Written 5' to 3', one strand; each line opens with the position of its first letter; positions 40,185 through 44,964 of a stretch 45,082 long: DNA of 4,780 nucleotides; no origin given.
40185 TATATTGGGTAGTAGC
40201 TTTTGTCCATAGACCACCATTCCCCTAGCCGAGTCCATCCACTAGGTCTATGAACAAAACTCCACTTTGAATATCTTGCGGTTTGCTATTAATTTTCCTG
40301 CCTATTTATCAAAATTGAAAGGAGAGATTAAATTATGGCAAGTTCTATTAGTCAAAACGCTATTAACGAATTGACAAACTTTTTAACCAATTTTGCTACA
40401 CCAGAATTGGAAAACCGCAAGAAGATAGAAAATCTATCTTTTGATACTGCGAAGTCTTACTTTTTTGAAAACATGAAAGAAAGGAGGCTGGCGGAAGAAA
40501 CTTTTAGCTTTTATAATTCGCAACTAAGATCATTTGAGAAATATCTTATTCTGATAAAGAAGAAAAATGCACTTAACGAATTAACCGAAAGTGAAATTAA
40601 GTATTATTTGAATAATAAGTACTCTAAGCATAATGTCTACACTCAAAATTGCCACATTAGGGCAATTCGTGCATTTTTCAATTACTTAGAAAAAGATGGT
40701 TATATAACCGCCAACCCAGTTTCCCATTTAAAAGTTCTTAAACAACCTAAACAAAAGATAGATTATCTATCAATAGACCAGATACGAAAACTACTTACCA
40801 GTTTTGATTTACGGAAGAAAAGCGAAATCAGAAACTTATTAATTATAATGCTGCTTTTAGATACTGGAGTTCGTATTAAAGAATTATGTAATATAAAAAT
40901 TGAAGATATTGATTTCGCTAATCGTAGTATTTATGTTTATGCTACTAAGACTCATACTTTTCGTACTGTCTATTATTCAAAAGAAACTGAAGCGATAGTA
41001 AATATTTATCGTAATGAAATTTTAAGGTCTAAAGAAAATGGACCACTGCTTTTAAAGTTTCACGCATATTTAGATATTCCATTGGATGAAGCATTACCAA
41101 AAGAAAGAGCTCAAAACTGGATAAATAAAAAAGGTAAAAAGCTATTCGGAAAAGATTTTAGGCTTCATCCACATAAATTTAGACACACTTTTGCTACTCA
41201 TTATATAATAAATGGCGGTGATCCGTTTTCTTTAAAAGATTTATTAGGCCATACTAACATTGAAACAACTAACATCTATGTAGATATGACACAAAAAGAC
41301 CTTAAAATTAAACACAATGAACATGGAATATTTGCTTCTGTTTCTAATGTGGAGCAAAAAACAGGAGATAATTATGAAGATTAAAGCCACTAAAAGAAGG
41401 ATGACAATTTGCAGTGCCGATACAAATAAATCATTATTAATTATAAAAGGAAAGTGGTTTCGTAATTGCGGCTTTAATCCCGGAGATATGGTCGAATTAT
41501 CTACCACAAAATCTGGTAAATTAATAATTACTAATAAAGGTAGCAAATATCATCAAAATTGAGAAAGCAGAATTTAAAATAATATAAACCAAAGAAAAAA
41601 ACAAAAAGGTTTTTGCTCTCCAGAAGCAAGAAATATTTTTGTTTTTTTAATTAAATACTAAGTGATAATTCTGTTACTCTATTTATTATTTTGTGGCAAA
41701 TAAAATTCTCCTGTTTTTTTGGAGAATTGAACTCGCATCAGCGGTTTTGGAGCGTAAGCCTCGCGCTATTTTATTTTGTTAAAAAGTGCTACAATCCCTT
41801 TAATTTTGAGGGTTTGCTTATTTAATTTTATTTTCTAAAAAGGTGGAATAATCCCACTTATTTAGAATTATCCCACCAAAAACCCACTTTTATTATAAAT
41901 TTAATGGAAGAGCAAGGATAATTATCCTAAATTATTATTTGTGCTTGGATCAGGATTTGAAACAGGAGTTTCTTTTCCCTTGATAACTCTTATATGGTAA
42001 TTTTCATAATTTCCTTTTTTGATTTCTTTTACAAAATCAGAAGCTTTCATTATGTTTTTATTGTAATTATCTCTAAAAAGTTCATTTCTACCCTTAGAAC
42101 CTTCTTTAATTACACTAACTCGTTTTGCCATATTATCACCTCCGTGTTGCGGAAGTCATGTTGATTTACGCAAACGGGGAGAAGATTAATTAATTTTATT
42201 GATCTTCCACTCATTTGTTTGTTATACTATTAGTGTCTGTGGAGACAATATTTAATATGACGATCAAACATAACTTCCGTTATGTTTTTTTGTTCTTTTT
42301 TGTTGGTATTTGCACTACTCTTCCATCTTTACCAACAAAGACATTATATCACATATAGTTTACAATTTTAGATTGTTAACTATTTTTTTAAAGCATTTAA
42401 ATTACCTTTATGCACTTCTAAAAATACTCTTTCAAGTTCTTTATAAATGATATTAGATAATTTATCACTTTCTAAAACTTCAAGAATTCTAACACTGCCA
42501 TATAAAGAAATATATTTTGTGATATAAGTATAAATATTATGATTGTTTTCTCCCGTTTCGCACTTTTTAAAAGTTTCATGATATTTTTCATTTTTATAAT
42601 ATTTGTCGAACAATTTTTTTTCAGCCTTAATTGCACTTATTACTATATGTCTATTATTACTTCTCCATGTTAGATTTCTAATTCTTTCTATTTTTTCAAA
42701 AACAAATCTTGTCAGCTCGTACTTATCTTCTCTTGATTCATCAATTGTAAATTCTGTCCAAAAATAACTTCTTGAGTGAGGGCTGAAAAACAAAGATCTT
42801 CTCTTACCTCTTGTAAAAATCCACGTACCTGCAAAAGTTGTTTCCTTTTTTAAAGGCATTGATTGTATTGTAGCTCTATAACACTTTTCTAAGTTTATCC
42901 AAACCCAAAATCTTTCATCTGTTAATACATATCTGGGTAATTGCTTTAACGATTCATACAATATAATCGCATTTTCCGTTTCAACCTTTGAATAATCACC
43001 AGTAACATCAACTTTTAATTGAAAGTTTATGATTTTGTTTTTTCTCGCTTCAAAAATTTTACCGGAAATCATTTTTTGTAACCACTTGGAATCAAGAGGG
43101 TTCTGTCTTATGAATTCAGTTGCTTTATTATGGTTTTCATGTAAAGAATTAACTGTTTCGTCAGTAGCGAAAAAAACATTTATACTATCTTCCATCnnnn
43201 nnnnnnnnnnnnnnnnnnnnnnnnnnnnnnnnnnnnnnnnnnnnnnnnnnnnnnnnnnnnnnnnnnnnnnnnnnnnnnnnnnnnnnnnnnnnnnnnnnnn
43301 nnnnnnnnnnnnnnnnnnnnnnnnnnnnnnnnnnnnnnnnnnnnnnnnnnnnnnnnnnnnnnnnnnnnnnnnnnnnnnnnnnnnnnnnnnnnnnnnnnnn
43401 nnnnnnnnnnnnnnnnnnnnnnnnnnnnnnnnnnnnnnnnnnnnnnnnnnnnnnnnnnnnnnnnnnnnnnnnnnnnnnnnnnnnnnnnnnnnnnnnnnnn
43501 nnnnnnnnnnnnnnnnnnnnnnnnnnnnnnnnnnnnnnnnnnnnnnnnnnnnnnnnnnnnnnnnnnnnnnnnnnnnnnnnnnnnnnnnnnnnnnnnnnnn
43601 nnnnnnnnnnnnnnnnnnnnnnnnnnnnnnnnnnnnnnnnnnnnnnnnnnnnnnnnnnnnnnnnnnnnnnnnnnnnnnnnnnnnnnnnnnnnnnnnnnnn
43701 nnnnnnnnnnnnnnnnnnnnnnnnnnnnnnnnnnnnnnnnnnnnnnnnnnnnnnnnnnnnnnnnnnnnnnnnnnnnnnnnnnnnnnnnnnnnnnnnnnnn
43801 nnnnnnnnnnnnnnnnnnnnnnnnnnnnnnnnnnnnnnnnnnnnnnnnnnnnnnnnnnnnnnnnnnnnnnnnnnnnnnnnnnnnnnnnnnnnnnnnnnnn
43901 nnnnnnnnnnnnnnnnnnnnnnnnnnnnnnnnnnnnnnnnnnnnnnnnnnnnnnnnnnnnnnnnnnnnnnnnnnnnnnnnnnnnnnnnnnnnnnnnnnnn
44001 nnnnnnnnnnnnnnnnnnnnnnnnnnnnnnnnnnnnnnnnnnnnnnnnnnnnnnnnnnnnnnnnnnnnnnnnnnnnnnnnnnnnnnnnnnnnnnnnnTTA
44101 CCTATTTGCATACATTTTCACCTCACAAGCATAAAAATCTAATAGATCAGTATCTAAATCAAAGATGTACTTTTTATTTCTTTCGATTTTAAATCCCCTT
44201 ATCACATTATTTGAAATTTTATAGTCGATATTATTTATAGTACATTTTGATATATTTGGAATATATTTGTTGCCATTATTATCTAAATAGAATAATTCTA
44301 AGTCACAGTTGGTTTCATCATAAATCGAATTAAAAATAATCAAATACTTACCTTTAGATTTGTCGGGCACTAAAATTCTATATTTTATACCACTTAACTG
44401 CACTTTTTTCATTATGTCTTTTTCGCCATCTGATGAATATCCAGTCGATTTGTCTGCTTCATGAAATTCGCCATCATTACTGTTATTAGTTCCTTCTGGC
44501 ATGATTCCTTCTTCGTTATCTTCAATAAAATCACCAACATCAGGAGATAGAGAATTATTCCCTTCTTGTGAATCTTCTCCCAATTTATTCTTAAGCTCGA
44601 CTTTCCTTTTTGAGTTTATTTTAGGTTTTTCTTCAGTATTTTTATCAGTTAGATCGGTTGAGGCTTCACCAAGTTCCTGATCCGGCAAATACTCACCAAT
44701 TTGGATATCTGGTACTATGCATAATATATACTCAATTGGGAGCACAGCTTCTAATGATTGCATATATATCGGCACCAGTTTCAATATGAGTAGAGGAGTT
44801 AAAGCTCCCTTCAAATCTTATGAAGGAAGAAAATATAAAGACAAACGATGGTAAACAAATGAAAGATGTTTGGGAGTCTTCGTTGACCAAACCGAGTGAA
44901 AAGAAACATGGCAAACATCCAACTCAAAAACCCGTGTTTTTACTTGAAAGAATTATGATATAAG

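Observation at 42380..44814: Translationally coupled three-ORF operon with no recognisable domains inside the tRNA-Trp island: candidate uncharacterised defence/conflict module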

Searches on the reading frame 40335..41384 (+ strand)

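Call 56: search_protein_families(library=pfam, proteins=[window:40335-41384:+], max_evalue=0.01)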
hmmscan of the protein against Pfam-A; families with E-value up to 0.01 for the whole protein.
window:40335-41384:+ (349 aa): 4 families
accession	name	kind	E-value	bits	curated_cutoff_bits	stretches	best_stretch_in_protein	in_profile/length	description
PF00589.27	Phage_integrase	-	7.5e-32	110.9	27.1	1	145-319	3-169/172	Phage integrase family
PF02899.23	Phage_int_SAM_1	-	2e-06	28.4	22.3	1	44-120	5-81/83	Phage integrase, N-terminal SAM-like domain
PF13495.12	Phage_int_SAM_4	-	7.7e-05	23.5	27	1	43-122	5-82/85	Phage integrase, N-terminal SAM-like domain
PF13102.12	Phage_int_SAM_5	-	0.003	18.3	22.3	1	42-130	5-94/98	Phage integrase SAM-like domain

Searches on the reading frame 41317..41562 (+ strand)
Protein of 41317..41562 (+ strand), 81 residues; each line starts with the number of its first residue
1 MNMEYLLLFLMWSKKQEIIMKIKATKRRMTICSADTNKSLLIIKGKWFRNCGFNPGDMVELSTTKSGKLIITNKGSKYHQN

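Call 56: search_protein_families(library=pfam, proteins=[window:41317-41562:+], max_evalue=0.01)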
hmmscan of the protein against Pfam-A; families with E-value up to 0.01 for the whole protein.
window:41317-41562:+ (81 aa): 2 families
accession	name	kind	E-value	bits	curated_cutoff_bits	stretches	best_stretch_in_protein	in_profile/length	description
PF08845.15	SymE_toxin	-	0.0018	18.8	29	1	40-72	22-53/54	Toxin SymE, type I toxin-antitoxin system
PF04014.23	MazE_antitoxin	-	0.0083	16.5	24.7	0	52-77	21-46/48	Antidote-toxin recognition MazE, bacterial antitoxin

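Call 57: search_protein_families(library=padloc, proteins=[window:41317-41562:+], max_evalue=0.01)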
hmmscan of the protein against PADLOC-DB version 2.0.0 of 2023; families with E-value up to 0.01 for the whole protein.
window:41317-41562:+ (81 aa): 0 families

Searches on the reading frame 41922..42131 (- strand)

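Call 56: search_protein_families(library=pfam, proteins=[window:41922-42131:-], max_evalue=0.01)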
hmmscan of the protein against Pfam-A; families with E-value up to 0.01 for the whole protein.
window:41922-42131:- (69 aa): 1 family
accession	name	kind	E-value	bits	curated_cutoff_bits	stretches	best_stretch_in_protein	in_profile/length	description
PF13031.12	DUF3892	-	0.0032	18.4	22.3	1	21-69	19-68/71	Protein of unknown function (DUF3892)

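Call 57: search_protein_families(library=padloc, proteins=[window:41922-42131:-], max_evalue=0.01)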
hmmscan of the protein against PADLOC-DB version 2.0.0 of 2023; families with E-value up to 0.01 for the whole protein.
window:41922-42131:- (69 aa): 0 families

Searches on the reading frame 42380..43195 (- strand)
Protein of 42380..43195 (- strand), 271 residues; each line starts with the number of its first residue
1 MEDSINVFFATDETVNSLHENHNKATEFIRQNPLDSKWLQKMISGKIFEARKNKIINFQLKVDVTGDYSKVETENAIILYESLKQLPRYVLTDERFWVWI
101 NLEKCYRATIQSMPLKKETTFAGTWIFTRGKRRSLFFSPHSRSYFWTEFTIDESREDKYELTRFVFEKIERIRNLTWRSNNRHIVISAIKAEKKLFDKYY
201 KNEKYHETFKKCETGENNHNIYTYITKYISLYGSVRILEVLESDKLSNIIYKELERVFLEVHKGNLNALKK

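Call 4: search_protein_families(library=pfam, proteins=[window:42380-43195:-], max_evalue=1)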
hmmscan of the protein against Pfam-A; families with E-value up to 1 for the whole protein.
window:42380-43195:- (271 aa): 1 family
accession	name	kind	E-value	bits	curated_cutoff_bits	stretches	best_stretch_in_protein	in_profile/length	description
PF19866.4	DUF6339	-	1.4e-25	90.5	23.2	1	72-251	2-174/175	Family of unknown function (DUF6339)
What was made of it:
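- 42380..43195 (-): Gene C (PDC-M33C, Pfam DUF6339), intact, 271 aa, mostly helical, rich in Trp and Arg. It is the fastest-evolving of the three. Pfam PF19866 1.4e-25 (call 4).
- On Pfam DUF6339 (PF19866): 90.5 bits against 23.2, residues 72-251 on model positions 2-174 of 175 (call 4).
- DUF6339 for C (call 4).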

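Call 5: search_protein_families(library=padloc, proteins=[window:42380-43195:-], max_evalue=1)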
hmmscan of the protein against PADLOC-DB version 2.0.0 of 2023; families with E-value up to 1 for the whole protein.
window:42380-43195:- (271 aa): 3 families
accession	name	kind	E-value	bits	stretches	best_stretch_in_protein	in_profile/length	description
PDLC04586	PDC-M33C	-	2.1e-25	87.6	1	9-258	5-243/247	-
PDLC04584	PDC-M33C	-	1.1e-20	72.3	1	5-259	3-247/250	-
PDLC04585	PDC-M33C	-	0.00028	18.6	1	7-257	3-252/346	-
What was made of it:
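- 42380..43195 (-): PADLOC 2.1e-25 (call 5).
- On PADLOC PDC-M33: 2.1e-25 (PDLC04586) and 1.1e-20 (PDLC04584) (call 5).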

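Call 6: search_protein_families(library=ncbifam, proteins=[window:42380-43195:-], max_evalue=1)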
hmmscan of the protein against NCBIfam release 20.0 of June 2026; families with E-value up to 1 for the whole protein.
window:42380-43195:- (271 aa): 1 family
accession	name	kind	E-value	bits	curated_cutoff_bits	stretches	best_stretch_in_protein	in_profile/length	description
NF051852.1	efflux_TF_MtrR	exception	0.023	14.5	280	1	165-255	65-162/205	multidrug efflux system transcriptional repressor MtrR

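Call 19: find_homologous_proteins(query=window:42380-43195:-)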
Query window:42380-43195:- (271 aa): 121 proteins with E <= 0.001 among 437 candidates; the best 120 are listed.
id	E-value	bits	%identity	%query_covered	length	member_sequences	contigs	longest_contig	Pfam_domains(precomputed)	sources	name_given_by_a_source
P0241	2.5e-103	363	61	100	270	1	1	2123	PF19866.5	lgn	-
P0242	2.2e-102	360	59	99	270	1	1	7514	PF19866.5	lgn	-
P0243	9.2e-99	348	58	100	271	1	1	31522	PF19866.5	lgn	-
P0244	1.1e-97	345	58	100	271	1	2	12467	PF19866.5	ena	-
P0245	2.1e-97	344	58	99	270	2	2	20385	PF19866.5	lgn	-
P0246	7.7e-97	342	57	98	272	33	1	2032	PF19866.5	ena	-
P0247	4.4e-96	339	57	99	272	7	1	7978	PF19866.5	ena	-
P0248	3.0e-95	337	58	100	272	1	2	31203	PF19866.5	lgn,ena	-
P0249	3.5e-95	337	55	98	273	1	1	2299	PF19866.5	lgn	-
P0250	3.0e-94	333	56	99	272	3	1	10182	PF19866.5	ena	-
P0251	5.0e-94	333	56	99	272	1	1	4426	PF19866.5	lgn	-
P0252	9.3e-94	332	54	98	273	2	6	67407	PF19866.5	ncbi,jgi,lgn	jgi:hypothetical protein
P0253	1.4e-93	331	56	100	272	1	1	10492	PF19866.5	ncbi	-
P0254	7.1e-93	329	55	100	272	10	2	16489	PF19866.5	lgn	-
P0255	1.8e-92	328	53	99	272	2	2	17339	PF19866.5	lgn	-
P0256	3.5e-92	327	54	100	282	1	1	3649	PF19866.5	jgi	jgi:hypothetical protein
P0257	7.0e-92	326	55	100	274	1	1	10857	PF19866.5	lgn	-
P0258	5.7e-90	319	54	99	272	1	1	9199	PF19866.5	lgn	-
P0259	4.4e-89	317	54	99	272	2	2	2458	PF19866.5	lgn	-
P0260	3.3e-84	301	50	100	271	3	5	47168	PF19866.5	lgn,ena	-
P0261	1.2e-83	299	51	99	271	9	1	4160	PF19866.5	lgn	-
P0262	3.2e-83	297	51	100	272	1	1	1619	PF19866.5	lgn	-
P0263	2.2e-81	291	51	99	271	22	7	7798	PF19866.5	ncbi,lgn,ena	-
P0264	8.3e-81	289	57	82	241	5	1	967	PF19866.5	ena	-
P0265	5.4e-80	287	51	100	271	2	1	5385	PF19866.5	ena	-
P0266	7.1e-80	286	49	99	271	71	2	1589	PF19866.5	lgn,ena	-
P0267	1.1e-79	286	49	99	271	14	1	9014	PF19866.5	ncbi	-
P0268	5.1e-78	280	50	100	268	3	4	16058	PF19866.5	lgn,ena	-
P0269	2.7e-77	278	51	94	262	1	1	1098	PF19866.5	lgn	-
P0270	3.8e-77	277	51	99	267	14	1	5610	PF19866.5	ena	-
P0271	1.7e-76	275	49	100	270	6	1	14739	PF19866.5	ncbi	-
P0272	2.8e-76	275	52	98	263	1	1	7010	PF19866.5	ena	-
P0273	3.9e-75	271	49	94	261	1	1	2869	PF19866.5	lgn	-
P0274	4.4e-75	271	50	99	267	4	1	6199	PF19866.5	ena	-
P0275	1.7e-74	269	48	94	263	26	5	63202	PF19866.5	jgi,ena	-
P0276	2.3e-74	268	48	94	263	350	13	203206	PF19866.5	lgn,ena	-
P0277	5.5e-74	267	48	94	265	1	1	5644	PF19866.5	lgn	-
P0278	6.7e-74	267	47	94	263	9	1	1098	PF19866.5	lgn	-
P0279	8.0e-74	267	48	94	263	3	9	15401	PF19866.5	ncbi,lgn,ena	-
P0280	1.6e-73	266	47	94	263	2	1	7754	PF19866.5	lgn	-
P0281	2.5e-73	265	48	94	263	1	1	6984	PF19866.5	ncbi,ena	-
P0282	3.7e-73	264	49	99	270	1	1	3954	PF19866.5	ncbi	-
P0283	6.5e-73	264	48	96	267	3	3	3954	PF19866.5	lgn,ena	-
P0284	2.2e-72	262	45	96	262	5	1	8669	PF19866.5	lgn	-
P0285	2.2e-71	259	49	94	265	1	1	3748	PF19866.5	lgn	-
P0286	4.5e-71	258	46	100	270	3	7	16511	PF19866.5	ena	-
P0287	9.9e-71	256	47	96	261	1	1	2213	PF19866.5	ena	-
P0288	2.9e-69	252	47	94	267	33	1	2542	PF19866.5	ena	-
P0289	3.3e-68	248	46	92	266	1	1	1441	PF19866.5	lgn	-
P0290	2.7e-67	245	49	89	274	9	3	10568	PF19866.5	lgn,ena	-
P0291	3.7e-67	245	47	94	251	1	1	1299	PF19866.5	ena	-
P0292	2.0e-66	242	46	94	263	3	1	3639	PF19866.5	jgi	-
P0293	3.0e-66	242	46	94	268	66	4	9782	PF19866.5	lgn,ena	-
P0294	3.3e-66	242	44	98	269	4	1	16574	PF19866.5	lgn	-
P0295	1.0e-65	240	46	93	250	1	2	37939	PF19866.5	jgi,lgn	jgi:hypothetical protein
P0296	2.5e-65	239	45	95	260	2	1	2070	PF19866.5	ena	-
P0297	5.3e-65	238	45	99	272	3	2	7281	PF19866.5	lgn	-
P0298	6.4e-65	237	45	94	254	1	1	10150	PF19866.5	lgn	-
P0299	1.0e-64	237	44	93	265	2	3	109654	PF19866.5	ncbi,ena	-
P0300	2.1e-63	232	44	95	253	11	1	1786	PF19866.5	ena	-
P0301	5.1e-62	228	43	91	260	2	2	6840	PF19866.5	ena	-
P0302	6.9e-62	227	44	91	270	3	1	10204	PF19866.5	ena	-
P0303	2.3e-61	226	44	93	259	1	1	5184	PF19866.5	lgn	-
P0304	2.7e-61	225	44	94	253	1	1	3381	PF19866.5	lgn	-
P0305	1.0e-60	224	43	94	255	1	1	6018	PF19866.5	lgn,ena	-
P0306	1.5e-59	220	53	73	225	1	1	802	PF19866.5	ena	-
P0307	2.9e-59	219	42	94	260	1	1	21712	PF19866.5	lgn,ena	-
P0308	5.5e-59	218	45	95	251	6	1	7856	PF19866.5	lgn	-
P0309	6.2e-59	218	43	93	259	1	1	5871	PF19866.5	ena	-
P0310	6.3e-59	218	43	94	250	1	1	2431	PF19866.5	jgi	jgi:hypothetical protein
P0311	1.5e-58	217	42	94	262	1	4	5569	PF19866.5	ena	-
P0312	2.2e-58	216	46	91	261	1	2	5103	PF19866.5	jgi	jgi:hypothetical protein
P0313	7.2e-58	214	42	93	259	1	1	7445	PF19866.5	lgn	-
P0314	7.9e-58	214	41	96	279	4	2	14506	PF19866.5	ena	-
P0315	1.2e-57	214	41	93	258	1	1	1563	PF19866.5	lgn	-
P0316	1.5e-57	213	41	93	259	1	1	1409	PF19866.5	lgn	-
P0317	3.3e-57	212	42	93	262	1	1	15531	PF19866.5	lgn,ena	-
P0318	6.2e-57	211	42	94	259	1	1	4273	PF19866.5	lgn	-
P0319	6.9e-57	211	40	99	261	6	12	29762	PF19866.5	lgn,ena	-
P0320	1.3e-56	210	41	93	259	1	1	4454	PF19866.5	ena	-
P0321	1.3e-56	210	41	93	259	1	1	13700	PF19866.5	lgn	-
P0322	1.5e-56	210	44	90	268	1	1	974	PF19866.5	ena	-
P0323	1.8e-56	210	41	93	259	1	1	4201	PF19866.5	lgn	-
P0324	2.4e-56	209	41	93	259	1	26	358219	PF19866.5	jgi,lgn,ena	-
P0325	2.5e-56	209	38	95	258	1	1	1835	PF19866.5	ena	-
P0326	3.4e-56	209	41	93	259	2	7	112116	PF19866.5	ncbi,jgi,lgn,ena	-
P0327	4.1e-56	209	41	93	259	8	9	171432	PF19866.5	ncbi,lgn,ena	-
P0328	4.3e-56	208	41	93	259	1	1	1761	PF19866.5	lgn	-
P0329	5.1e-56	208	40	99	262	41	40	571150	PF19866.5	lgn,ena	-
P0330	5.9e-56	208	41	96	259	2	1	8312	PF19866.5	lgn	-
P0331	2.3e-55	206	41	93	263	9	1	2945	PF19866.5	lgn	-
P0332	2.8e-55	206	40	94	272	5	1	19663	PF19866.5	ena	-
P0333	6.4e-55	205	42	94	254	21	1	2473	PF19866.5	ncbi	-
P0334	8.4e-55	204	39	99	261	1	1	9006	PF19866.5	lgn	-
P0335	8.7e-55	204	42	93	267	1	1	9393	PF19866.5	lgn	-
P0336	1.1e-54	204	41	94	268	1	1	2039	PF19866.5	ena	-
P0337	1.2e-54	204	39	96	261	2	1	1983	PF19866.5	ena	-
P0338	1.9e-54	203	40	95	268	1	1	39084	PF19866.5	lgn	-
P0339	2.0e-54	203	41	94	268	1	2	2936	PF19866.5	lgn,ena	-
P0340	2.7e-54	203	41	94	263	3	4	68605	PF19866.5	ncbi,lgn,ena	-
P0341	3.2e-54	202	43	87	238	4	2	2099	PF19866.5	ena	-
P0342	3.9e-54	202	41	93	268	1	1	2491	PF19866.5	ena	-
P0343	4.0e-54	202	41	93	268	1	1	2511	PF19866.5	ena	-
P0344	4.1e-54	202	40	98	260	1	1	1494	PF19866.5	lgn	-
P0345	5.6e-54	202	41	93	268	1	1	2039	PF19866.5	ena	-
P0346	1.3e-53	200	40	95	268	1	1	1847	PF19866.5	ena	-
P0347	1.5e-53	200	40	94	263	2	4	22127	PF19866.5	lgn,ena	-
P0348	1.7e-53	200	41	91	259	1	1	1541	PF19866.5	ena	-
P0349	2.2e-53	200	40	94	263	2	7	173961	PF19866.5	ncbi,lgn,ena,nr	ncbi:MAG: hypothetical protein IJ890_02565 [Clostridia bacterium]|nr:hypothetical protein [Clostridi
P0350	4.9e-53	198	38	99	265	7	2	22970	PF19866.5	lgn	-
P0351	7.3e-53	198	39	99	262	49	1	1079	PF19866.5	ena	-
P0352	5.9e-52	195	42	93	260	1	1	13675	PF19866.5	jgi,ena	-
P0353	6.1e-52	195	38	94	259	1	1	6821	PF19866.5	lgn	-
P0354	5.2e-50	188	39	96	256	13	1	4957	PF19866.5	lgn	-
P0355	2.2e-49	186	41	92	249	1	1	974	PF19866.5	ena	-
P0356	1.2e-48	184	49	66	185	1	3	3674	PF19866.5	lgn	-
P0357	1.5e-46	177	39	91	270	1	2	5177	PF19866.5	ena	-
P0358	8.1e-45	171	39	94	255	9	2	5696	PF19866.5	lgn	-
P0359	1.2e-43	168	45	66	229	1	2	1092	PF19866.5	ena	-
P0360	2.3e-38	150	41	79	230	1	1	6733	PF19866.5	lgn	-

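Call 25: search_solved_structures(query=A3, max_evalue=10)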
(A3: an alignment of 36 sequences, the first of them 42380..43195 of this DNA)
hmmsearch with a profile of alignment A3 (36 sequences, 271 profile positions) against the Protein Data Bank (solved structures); distinct sequences matched with E-value up to 10: 0.

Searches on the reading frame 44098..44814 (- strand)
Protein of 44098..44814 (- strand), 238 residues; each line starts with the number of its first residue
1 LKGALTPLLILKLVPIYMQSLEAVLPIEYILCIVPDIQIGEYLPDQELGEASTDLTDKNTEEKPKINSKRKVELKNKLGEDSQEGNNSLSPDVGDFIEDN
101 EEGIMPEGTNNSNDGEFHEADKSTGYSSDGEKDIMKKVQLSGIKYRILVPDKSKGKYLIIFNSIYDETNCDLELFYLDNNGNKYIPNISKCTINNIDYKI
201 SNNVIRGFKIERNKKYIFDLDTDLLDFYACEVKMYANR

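Call 4: search_protein_families(library=pfam, proteins=[window:44098-44814:-], max_evalue=1)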
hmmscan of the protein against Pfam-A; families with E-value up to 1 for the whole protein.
window:44098-44814:- (238 aa): 1 family
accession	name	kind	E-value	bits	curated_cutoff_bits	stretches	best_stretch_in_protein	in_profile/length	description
PF19080.5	DUF5772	-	0.02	15.3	26.9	1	140-173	2-36/84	Family of unknown function (DUF5772)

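Call 5: search_protein_families(library=padloc, proteins=[window:44098-44814:-], max_evalue=1)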
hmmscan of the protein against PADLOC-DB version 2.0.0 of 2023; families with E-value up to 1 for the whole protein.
window:44098-44814:- (238 aa): 1 family
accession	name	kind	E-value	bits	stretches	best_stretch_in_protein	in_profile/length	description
PDLC04582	PDC-M33A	-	8.2e-17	59.1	1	38-236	421-625/627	-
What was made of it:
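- On PADLOC PDC-M33: Only model positions 421-625 are matched (8.2e-17, call 5).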

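Call 6: search_protein_families(library=ncbifam, proteins=[window:44098-44814:-], max_evalue=1)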
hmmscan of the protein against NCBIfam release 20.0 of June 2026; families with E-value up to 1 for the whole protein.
window:44098-44814:- (238 aa): 1 family
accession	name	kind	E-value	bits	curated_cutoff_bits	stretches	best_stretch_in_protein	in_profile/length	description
TIGR01651.1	CobT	equivalog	0.0063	15.3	759.05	1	41-226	192-365/600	cobaltochelatase subunit CobT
